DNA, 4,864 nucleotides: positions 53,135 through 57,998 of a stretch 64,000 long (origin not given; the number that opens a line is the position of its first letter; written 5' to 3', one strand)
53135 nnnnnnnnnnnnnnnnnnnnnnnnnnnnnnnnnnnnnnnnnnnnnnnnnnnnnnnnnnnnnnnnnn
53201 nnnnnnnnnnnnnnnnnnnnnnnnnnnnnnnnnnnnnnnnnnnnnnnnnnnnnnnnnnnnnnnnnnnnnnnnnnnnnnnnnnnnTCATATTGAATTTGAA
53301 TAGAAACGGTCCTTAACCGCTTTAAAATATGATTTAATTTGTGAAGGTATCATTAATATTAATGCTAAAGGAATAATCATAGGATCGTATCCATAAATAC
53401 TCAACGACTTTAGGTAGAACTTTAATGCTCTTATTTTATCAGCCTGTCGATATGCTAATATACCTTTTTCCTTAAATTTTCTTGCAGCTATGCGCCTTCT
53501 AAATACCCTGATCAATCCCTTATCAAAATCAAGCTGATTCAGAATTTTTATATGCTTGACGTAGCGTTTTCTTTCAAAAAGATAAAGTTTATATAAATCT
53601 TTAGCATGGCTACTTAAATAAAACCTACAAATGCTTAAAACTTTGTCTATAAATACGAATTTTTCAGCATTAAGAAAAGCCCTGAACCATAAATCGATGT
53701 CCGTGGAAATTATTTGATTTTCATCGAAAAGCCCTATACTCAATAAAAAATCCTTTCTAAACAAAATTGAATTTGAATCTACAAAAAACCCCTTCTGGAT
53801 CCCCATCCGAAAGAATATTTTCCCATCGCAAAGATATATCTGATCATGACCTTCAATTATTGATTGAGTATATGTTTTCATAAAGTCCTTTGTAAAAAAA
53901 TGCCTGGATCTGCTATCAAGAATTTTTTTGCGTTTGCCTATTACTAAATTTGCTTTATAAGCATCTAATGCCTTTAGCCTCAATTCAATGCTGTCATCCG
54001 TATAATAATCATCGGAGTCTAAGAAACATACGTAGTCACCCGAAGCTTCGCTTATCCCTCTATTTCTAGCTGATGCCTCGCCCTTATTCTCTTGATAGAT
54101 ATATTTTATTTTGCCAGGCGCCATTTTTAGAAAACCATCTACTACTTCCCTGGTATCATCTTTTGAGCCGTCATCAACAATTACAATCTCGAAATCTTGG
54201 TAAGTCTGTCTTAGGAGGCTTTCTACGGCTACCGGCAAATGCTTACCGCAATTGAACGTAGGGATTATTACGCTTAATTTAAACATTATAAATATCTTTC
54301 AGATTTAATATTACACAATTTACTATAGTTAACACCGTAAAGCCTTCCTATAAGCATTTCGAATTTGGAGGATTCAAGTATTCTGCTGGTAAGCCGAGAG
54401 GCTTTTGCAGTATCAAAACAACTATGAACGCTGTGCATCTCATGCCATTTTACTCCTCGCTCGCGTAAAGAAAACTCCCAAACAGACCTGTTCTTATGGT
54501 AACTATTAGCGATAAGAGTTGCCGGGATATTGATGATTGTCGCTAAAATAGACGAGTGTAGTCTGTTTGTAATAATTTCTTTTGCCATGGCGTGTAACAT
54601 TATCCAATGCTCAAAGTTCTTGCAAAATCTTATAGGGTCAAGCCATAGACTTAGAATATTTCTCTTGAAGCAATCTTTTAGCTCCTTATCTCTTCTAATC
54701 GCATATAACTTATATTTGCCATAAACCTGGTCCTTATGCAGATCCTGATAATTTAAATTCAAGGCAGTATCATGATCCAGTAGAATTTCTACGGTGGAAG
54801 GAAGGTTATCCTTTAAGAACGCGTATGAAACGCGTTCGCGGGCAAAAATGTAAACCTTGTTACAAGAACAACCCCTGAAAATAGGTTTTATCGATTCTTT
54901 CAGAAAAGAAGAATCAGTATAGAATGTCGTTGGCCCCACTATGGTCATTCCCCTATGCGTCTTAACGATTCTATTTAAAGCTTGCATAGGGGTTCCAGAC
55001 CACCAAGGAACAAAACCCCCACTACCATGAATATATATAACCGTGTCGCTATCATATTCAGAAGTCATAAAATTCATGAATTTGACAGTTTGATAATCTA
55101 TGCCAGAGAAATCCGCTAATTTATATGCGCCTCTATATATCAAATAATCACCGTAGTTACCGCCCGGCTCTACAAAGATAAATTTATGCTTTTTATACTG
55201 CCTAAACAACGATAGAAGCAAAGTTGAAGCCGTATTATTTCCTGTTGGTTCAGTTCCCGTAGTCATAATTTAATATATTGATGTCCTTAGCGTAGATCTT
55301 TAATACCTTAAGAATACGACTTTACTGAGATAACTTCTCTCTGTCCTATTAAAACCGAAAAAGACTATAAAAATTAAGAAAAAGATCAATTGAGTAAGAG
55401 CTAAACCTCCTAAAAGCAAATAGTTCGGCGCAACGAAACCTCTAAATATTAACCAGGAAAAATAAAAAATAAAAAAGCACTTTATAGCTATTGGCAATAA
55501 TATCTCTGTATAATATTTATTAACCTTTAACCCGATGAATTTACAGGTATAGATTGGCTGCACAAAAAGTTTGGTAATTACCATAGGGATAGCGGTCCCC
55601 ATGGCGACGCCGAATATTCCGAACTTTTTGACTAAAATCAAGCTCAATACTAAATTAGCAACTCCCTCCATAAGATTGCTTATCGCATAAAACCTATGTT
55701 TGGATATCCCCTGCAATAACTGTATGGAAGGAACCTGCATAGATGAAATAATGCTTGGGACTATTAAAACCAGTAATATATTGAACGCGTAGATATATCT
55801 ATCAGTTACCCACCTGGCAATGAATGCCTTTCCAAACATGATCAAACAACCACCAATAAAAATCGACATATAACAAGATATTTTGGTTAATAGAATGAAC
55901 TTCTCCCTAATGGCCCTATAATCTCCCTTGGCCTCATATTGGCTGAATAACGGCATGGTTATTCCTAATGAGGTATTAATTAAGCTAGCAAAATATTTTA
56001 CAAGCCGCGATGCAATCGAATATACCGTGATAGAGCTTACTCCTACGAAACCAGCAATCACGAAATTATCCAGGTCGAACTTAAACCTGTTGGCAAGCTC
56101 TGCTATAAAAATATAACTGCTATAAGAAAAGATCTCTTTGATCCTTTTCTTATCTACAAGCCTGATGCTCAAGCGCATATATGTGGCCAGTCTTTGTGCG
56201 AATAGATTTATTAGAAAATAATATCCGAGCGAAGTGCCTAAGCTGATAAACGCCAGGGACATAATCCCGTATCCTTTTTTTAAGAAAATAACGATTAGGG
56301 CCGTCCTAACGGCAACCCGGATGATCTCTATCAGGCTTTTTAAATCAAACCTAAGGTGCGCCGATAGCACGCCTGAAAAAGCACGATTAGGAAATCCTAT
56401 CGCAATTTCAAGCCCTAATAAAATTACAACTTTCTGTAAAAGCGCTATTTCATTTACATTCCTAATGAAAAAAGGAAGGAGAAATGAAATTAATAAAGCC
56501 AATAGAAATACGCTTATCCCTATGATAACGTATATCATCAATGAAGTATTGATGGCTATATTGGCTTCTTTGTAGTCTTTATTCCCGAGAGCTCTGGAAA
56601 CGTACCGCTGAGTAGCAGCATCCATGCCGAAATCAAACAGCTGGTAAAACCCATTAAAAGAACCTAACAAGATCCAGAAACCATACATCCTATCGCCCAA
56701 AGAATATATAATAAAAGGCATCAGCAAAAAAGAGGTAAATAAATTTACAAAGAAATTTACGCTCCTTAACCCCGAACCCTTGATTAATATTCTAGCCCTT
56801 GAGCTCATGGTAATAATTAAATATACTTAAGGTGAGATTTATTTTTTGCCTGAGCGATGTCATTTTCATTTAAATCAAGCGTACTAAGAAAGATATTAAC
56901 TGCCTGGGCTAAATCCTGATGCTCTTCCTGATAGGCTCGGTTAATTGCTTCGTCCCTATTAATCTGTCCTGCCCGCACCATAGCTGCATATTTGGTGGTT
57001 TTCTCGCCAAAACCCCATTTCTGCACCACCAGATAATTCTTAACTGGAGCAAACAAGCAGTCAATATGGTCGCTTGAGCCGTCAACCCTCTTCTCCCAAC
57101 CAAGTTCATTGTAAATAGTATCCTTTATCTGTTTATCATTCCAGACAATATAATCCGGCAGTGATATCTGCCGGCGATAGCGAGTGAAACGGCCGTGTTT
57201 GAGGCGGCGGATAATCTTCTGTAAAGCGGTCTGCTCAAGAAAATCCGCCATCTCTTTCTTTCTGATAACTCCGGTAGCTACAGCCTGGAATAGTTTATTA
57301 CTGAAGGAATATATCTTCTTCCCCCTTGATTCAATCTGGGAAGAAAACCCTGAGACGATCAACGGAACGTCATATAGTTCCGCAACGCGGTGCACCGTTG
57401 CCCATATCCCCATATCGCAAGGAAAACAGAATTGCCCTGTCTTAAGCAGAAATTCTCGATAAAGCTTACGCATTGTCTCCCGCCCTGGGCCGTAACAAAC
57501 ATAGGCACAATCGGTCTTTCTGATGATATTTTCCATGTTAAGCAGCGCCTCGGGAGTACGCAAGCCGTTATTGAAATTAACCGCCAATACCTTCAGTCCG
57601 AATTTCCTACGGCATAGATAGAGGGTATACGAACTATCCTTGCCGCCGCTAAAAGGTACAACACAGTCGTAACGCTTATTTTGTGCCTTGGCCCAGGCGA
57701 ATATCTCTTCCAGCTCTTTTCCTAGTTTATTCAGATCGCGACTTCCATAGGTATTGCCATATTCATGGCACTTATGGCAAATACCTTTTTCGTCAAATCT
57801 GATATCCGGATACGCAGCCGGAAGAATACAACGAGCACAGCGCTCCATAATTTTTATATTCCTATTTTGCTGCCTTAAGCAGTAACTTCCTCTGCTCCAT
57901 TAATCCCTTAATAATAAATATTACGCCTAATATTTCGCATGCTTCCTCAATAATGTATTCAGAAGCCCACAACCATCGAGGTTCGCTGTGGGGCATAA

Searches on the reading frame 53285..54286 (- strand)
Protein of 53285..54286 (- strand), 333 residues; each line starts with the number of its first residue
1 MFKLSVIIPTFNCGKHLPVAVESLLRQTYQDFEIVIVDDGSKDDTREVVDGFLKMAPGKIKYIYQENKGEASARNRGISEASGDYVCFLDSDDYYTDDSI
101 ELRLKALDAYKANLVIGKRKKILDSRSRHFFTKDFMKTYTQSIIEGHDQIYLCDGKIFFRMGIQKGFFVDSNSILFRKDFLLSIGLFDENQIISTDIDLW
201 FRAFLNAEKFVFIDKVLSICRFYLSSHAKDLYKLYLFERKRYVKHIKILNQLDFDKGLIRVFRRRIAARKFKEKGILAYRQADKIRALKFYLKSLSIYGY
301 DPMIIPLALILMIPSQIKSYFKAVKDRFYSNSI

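Call 13: search_protein_families(library=ncbifam, proteins=[window:53285-54286:-], max_evalue=0.000001)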
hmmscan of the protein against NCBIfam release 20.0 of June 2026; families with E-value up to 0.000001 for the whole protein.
window:53285-54286:- (333 aa): 20 families
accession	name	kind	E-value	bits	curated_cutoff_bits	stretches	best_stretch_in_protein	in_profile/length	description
NF041875.1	EPS_EpsD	equivalog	4.1e-31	108.6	370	1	4-215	1-201/325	exopolysaccharide biosynthesis glycosyltransferase EpsD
NF007482.0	PRK10073.1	equivalog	6.7e-26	91.1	423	1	3-252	7-249/334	glycosyltransferase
NF047683.1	TeichurnBiosyTuaG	equivalog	2.6e-24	86.2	400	1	4-107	8-111/252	teichuronic acid biosynthesis protein TuaG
NF050050.1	ProtGlycPglI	equivalog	5.3e-21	75.3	500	1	2-321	2-299/306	GalNAc(5)-diNAcBac-PP-undecaprenol beta-1,3-glucosyltransferase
NF053739.1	GlytfEpsEBac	equivalog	9.9e-21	73.9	450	1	3-127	2-127/265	glycosyltransferase EpsE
TIGR03937.1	PgaC_IcaA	equivalog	1.6e-20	73.5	422.3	1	3-206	46-236/407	poly-beta-1,6-N-acetyl-D-glucosamine synthase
NF038302.1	EPS_HpsE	equivalog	4.2e-19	68.7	300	1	3-98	2-102/307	hormogonium polysaccharide biosynthesis glycosyltransferase HpsE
NF041394.1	GtaseAglG_Halo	equivalog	5.2e-16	58.8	440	1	3-136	2-136/304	glucosyl-dolichyl phosphate glucuronosyltransferase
TIGR04283.1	glyco_like_mftF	equivalog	7.5e-16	58.4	182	1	4-162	1-152/221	TIGR04283 family arsenosugar biosynthesis glycosyltransferase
TIGR03965.1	mycofact_glyco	equivalog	1.9e-14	53.4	280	1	4-92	76-164/467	mycofactocin biosynthesis glycosyltransferase MftF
NF007453.0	PRK10018.1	equivalog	3.1e-13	50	382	1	4-104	8-108/280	colanic acid biosynthesis glycosyltransferase WcaA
TIGR04017.1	WcaA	equivalog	8e-13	48.6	495.75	1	4-104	7-107/279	colanic acid biosynthesis glycosyltransferase WcaA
NF038299.1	EPS_HpsN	equivalog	1.8e-12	46.9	425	1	3-106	2-105/317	hormogonium polysaccharide biosynthesis glycosyltransferase HpsN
NF047588.1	GlcsyltransPgfSStrep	equivalog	3.4e-12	46.2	500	1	3-160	2-157/308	glycosyltransferase PgfS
TIGR03111.1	glyc2_xrt_Gpos1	hypoth_equivalog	3.3e-11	42.6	363.95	1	4-242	51-282/439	TIGR03111 family XrtG-associated glycosyltransferase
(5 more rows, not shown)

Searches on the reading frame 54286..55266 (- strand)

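Call 14: search_protein_families(library=ncbifam, proteins=[window:54286-55266:-], max_evalue=0.000001)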
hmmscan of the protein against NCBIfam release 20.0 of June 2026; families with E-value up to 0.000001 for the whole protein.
window:54286-55266:- (326 aa): 0 families

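Call 35: search_protein_families(library=pfam, proteins=[window:54286-55266:-], max_evalue=0.01)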
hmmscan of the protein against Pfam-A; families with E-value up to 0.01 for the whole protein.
window:54286-55266:- (326 aa): 1 family
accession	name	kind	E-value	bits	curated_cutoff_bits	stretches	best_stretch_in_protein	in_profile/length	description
PF04230.19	PS_pyruv_trans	-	3.5e-13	50.5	25.3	1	37-256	1-280/280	Polysaccharide pyruvyl transferase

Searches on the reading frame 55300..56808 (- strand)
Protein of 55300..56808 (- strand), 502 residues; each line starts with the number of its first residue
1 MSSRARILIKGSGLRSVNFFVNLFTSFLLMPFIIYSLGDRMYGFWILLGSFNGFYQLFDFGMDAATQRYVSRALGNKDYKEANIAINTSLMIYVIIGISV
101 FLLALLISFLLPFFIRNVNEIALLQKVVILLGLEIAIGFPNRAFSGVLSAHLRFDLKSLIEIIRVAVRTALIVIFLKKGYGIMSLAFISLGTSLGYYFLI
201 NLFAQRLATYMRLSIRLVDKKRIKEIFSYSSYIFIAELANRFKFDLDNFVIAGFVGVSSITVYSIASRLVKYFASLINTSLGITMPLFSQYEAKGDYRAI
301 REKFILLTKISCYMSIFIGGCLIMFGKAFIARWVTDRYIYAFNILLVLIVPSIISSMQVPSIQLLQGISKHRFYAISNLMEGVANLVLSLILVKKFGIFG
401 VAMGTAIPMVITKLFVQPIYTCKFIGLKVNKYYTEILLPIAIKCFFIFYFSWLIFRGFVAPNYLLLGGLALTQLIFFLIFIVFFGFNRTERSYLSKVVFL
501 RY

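Call 14: search_protein_families(library=ncbifam, proteins=[window:55300-56808:-], max_evalue=0.000001)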
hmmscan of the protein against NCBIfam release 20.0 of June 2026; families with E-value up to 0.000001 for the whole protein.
window:55300-56808:- (502 aa): 4 families
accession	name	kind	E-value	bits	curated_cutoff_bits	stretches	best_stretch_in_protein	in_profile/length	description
NF047674.1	TeichurnBiosyTuaB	equivalog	3.5e-13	49.4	580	1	85-446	77-428/469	teichuronic acid biosynthesis protein TuaB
NF007773.0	PRK10459.1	equivalog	3.1e-12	46.2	273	1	91-488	82-468/492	MOP flippase family protein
NF041503.1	WZX_like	subfamily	1.9e-09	37.1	300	1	17-405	4-411/429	O-unit flippase-like protein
TIGR00797.1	matE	subfamily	2.6e-07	29.9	147.4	1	44-380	31-371/396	MATE family efflux transporter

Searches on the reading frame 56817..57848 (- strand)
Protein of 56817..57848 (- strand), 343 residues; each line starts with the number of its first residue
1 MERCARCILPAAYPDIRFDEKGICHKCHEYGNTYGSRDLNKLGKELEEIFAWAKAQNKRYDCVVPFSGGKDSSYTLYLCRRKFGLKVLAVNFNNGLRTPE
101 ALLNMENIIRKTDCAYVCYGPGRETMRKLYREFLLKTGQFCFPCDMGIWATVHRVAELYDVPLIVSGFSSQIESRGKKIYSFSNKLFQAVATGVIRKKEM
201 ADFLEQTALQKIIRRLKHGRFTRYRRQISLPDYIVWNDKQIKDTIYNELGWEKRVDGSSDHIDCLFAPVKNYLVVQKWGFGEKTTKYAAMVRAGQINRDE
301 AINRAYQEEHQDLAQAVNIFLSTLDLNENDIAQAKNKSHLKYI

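Call 14: search_protein_families(library=ncbifam, proteins=[window:56817-57848:-], max_evalue=0.000001)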
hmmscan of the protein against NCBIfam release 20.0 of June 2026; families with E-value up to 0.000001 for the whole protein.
window:56817-57848:- (343 aa): 1 family
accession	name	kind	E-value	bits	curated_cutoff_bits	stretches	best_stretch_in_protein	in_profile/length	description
TIGR03573.1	WbuX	subfamily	2.7e-72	244.1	203.2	1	1-333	1-341/344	N-acetyl sugar amidotransferase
